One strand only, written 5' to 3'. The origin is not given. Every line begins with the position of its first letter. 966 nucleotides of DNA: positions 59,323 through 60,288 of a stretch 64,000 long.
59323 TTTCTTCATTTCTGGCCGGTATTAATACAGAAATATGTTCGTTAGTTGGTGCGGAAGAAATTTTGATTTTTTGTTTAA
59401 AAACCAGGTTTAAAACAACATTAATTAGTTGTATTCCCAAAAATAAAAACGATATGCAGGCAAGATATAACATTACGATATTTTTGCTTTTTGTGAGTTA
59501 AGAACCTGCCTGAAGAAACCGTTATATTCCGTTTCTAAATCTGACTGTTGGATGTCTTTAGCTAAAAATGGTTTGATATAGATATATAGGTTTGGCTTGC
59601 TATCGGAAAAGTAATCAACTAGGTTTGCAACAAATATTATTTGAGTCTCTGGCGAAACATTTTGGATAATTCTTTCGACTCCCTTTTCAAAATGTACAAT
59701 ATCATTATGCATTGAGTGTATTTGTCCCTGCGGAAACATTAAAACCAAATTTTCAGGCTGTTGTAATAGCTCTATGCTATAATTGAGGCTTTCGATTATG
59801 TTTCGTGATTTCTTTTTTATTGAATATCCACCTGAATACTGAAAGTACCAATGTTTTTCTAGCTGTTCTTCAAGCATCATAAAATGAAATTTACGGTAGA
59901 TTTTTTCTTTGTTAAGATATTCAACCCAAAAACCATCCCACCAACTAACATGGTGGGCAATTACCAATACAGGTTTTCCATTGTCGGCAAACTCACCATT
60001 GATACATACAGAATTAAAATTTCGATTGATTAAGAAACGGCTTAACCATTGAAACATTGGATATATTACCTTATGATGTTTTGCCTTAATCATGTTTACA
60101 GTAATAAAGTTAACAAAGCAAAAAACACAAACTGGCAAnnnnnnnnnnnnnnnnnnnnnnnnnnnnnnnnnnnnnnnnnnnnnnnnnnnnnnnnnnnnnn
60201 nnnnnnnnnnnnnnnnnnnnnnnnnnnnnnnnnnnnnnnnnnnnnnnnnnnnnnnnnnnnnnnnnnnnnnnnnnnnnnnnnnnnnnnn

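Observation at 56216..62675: Island-borne, tightly overlapping operon predicted to make an acylated carotenoid glycoside without any cyclase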

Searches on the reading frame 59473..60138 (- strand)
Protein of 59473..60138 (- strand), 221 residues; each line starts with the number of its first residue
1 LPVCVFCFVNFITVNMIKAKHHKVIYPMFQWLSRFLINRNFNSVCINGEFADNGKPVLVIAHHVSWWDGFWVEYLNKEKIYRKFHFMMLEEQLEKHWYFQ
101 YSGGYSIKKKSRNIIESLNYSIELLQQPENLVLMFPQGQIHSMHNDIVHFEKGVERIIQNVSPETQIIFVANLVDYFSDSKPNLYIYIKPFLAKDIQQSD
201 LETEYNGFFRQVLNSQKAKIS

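Call 3: search_protein_families(library=pfam, proteins=[window:59473-60138:-], max_evalue=0.01)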
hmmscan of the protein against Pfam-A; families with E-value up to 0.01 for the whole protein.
window:59473-60138:- (221 aa): 1 family
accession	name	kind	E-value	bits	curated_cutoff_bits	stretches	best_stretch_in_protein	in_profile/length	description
PF01553.26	Acyltransferase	-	8.8e-09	35.7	23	1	47-164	5-123/132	Acyltransferase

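Call 4: search_protein_families(library=ncbifam, proteins=[window:59473-60138:-], max_evalue=0.01)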
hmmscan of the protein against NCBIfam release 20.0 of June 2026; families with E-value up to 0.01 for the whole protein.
window:59473-60138:- (221 aa): 2 families
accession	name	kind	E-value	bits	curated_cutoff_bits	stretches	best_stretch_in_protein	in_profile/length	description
NF006386.0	PRK08633.1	equivalog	1.8e-08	32.6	1221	1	51-168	437-547/1147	acyl-[ACP]--phospholipid O-acyltransferase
TIGR00530.1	AGP_acyltrn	subfamily_domain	6.2e-07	29.2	102.95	1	45-159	6-118/130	1-acylglycerol-3-phosphate O-acyltransferase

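Call 53: find_homologous_proteins(query=window:59473-60093:-, max_evalue=0.00001)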
Query window:59473-60093:- (206 aa): 800 proteins with E <= 0.00001 among 849 candidates; the best 120 are listed.
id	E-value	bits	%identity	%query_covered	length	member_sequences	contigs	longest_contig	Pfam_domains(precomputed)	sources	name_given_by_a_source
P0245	9.1e-127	439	100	94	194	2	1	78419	PF01553.27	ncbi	-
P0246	1.2e-106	373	79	100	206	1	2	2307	PF01553.27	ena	-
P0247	1.7e-106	372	78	100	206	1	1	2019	PF01553.27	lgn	-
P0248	4.2e-103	361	76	100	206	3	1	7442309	PF01553.27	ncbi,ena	-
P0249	6.3e-103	361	76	100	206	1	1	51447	PF01553.27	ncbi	-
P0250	2.8e-101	355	74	100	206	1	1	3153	PF01553.27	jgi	-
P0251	4.7e-101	355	73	100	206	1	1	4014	PF01553.27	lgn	-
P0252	4.3e-100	352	72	100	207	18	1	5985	PF01553.27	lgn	-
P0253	8.8e-100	351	73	100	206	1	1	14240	PF01553.27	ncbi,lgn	-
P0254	1.2e-99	350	79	94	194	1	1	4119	PF01553.27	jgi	jgi:1-acyl-sn-glycerol-3-phosphate acyltransferase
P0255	9.4e-99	347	73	100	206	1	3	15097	PF01553.27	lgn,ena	-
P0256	1.2e-98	347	71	100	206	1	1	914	PF01553.27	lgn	-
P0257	4.1e-98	345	72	100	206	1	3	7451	PF01553.27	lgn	-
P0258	6.3e-98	344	77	94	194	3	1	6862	PF01553.27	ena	-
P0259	2.5e-97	343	73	100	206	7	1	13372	PF01553.27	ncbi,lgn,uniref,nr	ncbi:acyltransferase-like protein [Balneicella halophila]|uniref:Acyltransferase-like protein n=1 Ta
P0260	6.8e-96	338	72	100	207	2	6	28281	PF01553.27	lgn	-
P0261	1.6e-94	333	69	100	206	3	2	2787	PF01553.27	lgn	-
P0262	2.4e-94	333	72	100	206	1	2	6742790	PF01553.27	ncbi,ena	-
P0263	1.1e-93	331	70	100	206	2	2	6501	PF01553.27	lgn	-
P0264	6.6e-92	325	71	94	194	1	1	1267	PF01553.27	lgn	-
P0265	7.5e-92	325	67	100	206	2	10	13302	PF01553.27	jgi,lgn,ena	-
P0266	7.7e-92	325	72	94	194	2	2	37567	PF01553.27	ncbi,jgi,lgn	-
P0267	2.1e-91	323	72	94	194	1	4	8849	PF01553.27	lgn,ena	-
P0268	3.9e-91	322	69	100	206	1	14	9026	PF01553.27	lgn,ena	-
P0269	5.9e-91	322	64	100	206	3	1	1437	PF01553.27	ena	-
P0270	2.4e-90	320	72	94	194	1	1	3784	PF01553.27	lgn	-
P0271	3.4e-90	319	71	94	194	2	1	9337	PF01553.27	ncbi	-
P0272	6.2e-90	318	71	94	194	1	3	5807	PF01553.27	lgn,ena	-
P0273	1.1e-89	318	71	94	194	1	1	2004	PF01553.27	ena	-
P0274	1.4e-89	317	64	100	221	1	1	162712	PF01553.27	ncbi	ncbi:MAG: 1-acyl-sn-glycerol-3-phosphate acyltransferase [Bacteroidales bacterium]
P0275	1.6e-89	317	71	94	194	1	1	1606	PF01553.27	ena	-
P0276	3.9e-89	316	71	94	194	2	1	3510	PF01553.27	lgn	-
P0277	4.5e-89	316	69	94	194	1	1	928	PF01553.27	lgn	-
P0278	1.3e-88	314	71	94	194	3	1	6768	PF01553.27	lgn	-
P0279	1.3e-88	314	65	100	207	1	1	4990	PF01553.27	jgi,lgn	-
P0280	2.2e-88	313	65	99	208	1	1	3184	PF01553.27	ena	-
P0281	5.4e-88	312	65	100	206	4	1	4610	PF01553.27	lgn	-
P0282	8.6e-88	311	64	100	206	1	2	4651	PF01553.27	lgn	-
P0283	2.1e-87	310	65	100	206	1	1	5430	PF01553.27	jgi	jgi:1-acyl-sn-glycerol-3-phosphate acyltransferase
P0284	5.7e-87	309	62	100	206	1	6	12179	PF01553.27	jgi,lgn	-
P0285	3.0e-86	306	61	100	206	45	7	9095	PF01553.27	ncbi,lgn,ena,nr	ncbi:MAG: lysophospholipid acyltransferase family protein [Paludibacter sp.]|nr:lysophospholipid acy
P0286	6.0e-86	305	68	94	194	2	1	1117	PF01553.27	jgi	jgi:1-acyl-sn-glycerol-3-phosphate acyltransferase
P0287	8.6e-86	305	67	100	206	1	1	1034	PF01553.27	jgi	jgi:hypothetical protein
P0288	1.0e-85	305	64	100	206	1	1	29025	PF01553.27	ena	-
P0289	2.3e-85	303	62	100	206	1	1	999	PF01553.27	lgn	-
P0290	5.1e-85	302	65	99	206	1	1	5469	PF01553.27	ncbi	ncbi:MAG: lysophospholipid acyltransferase family protein [Candidatus Kapaibacteriales bacterium]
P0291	8.4e-85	302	63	100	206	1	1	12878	PF01553.27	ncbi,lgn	-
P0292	1.3e-84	301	63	98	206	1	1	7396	PF01553.27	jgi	jgi:1-acyl-sn-glycerol-3-phosphate acyltransferase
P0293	1.8e-84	301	59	99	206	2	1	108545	PF01553.27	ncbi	-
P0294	2.2e-84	300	63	98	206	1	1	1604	PF01553.27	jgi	jgi:1-acyl-sn-glycerol-3-phosphate acyltransferase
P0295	2.3e-84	300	61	100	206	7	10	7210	PF01553.27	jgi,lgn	-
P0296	2.8e-84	300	63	100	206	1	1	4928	PF01553.27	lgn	-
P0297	3.6e-84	300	63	100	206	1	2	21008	PF01553.27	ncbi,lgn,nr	ncbi:MAG: lysophospholipid acyltransferase family protein [Bacteroidales bacterium]|nr:lysophospholi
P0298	9.1e-84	298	62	100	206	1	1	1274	PF01553.27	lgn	-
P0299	2.9e-83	297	63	100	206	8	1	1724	PF01553.27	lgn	-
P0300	3.3e-83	296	70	86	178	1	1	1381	PF01553.27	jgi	jgi:1-acyl-sn-glycerol-3-phosphate acyltransferase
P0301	3.8e-83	296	62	100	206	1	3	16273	PF01553.27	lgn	-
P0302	3.9e-83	296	63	100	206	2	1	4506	PF01553.27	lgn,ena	-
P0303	4.1e-83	296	61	99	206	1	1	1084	PF01553.27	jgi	-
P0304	6.0e-83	296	59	100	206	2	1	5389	PF01553.27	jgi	-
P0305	7.7e-83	295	61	100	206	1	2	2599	PF01553.27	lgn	-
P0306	1.6e-82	294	67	94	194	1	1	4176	PF01553.27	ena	-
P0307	3.2e-82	293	62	99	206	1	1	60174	PF01553.27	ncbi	-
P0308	3.6e-82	293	60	100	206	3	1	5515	PF01553.27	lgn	-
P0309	6.5e-82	292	61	99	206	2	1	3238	PF01553.27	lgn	-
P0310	8.9e-82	292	60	100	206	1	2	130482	PF01553.27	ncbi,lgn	-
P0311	1.0e-81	292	59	100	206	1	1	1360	PF01553.27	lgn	-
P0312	1.3e-81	291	61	100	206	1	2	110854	PF01553.27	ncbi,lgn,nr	ncbi:MAG: lysophospholipid acyltransferase family protein [Marinilabiliaceae bacterium]|nr:lysophosp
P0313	1.4e-81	291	61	100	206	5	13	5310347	PF01553.27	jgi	jgi:1-acyl-sn-glycerol-3-phosphate acyltransferase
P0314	1.7e-81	291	60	100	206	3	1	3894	PF01553.27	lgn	-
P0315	2.0e-81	291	59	100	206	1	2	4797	PF01553.27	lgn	-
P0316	2.4e-81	290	60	100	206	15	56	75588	PF01553.27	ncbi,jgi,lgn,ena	jgi:1-acyl-sn-glycerol-3-phosphate acyltransferase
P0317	3.2e-81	290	59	100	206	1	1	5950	PF01553.27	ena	-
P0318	3.3e-81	290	60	100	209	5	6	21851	PF01553.27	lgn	-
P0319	4.6e-81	289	59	100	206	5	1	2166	PF01553.27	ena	-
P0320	4.7e-81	289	61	100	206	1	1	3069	PF01553.27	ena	-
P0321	5.0e-81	289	62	100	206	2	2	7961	PF01553.27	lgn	-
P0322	5.6e-81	289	59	100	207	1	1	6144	PF01553.27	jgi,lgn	-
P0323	6.2e-81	289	60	100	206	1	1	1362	PF01553.27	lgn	-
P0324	7.9e-81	289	58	100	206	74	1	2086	PF01553.27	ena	-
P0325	8.1e-81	289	61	100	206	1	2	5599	PF01553.27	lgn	-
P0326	1.0e-80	288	56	100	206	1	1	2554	PF01553.27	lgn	-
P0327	1.3e-80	288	60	100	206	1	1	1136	PF01553.27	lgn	-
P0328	1.3e-80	288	58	100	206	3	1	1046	PF01553.27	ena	-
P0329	1.7e-80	288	58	100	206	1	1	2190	PF01553.27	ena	-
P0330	1.9e-80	287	60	100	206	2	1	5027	PF01553.27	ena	-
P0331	2.0e-80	287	61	98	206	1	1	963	PF01553.27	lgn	-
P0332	2.1e-80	287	59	100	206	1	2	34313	PF01553.27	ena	-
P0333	2.2e-80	287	60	100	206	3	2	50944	PF01553.27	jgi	jgi:1-acyl-sn-glycerol-3-phosphate acyltransferase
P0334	2.2e-80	287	63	94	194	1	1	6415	PF01553.27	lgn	-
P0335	2.3e-80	287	61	100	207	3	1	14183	PF01553.27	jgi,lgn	-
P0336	2.9e-80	287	59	100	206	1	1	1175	PF01553.27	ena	-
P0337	4.3e-80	286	59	100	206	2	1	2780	PF01553.27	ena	-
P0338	6.5e-80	286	59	98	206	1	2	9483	PF01553.27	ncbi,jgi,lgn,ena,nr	ncbi:hypothetical protein AC481_07025 [miscellaneous Crenarchaeota group archaeon SMTZ-80]|nr:MAG: h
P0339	7.4e-80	285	59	100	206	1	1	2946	PF01553.27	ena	-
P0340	7.8e-80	285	57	100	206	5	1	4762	PF01553.27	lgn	-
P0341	8.0e-80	285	57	100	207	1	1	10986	PF01553.27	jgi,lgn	jgi:1-acyl-sn-glycerol-3-phosphate acyltransferase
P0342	1.4e-79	285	57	100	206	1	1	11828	PF01553.27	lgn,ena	-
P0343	1.8e-79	284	62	100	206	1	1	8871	PF01553.27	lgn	-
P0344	2.9e-79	284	58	100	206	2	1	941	PF01553.27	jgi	jgi:1-acyl-sn-glycerol-3-phosphate acyltransferase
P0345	3.6e-79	283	58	100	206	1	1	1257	PF01553.27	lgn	-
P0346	3.6e-79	283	60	100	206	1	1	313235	PF01553.27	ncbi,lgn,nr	ncbi:MAG: hypothetical protein EOL95_00045 [Bacteroidia bacterium]|nr:hypothetical protein [Bacteroi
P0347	3.7e-79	283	57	100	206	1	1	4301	PF01553.27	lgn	-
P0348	4.7e-79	283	56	100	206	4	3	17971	PF01553.27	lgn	-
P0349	6.1e-79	282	60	100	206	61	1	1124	PF01553.27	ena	-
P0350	6.6e-79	282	65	90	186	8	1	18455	PF01553.27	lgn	-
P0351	9.4e-79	282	59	100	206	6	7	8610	PF01553.27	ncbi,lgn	-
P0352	1.1e-78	282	57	100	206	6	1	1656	PF01553.27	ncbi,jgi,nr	ncbi:MAG TPA: lysophospholipid acyltransferase family protein [Bacteroidales bacterium]|nr:lysophosp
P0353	1.1e-78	282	60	100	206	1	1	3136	PF01553.27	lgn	-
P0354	1.1e-78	282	56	100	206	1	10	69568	PF01553.27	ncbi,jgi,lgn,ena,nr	ncbi:MAG: lysophospholipid acyltransferase family protein [Bacteroidales bacterium]|nr:lysophospholi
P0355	1.2e-78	282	59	100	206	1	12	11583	PF01553.27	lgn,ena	-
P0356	1.3e-78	281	61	99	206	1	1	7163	PF01553.27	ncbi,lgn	-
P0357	1.4e-78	281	58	100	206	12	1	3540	PF01553.27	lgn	-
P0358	2.1e-78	281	57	100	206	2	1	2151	PF01553.27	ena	-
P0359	2.4e-78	281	60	100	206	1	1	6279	PF01553.27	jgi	jgi:1-acyl-sn-glycerol-3-phosphate acyltransferase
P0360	2.4e-78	281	58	100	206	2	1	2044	PF01553.27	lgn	-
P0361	3.1e-78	280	58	99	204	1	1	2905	PF01553.27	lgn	-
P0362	3.9e-78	280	58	100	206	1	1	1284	PF01553.27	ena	-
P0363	4.6e-78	280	57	100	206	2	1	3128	PF01553.27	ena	-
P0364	5.4e-78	279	59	100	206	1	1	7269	PF01553.27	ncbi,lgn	-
